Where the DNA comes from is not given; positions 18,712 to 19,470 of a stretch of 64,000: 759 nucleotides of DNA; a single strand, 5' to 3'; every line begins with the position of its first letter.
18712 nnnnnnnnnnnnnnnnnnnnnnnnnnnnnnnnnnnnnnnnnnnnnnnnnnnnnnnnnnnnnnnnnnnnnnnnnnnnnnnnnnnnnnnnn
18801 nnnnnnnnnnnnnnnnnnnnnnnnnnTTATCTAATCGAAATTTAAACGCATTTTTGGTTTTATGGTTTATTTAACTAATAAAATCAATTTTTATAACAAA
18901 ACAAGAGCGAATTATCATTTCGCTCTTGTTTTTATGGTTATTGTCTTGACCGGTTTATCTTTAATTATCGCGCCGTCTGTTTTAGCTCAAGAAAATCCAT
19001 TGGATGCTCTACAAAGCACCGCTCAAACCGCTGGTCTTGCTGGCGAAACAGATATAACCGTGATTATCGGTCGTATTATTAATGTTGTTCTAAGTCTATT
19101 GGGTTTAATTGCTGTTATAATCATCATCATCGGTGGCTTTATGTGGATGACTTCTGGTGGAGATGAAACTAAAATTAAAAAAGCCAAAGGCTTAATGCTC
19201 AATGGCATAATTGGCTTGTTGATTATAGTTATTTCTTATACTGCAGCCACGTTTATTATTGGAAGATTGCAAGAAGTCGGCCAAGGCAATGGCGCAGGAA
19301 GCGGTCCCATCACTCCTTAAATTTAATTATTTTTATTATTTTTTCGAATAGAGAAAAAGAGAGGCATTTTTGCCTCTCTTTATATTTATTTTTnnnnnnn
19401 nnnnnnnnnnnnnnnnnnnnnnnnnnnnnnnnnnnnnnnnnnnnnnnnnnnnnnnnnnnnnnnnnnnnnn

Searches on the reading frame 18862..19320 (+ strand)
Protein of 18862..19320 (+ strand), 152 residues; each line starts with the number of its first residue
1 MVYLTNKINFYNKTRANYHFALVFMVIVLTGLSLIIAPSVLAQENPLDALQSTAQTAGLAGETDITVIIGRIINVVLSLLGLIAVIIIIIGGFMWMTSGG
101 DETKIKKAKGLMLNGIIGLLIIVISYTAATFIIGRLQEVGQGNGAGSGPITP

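Call 94: search_protein_families(library=pfam, proteins=[window:18862-19320:+], max_evalue=0.001)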
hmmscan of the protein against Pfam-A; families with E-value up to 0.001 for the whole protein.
window:18862-19320:+ (152 aa): 1 family
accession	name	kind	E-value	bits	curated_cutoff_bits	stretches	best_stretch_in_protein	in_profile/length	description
PF18895.5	T4SS_pilin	-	3.8e-08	33.7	26.6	1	63-132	3-67/71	Type IV secretion system pilin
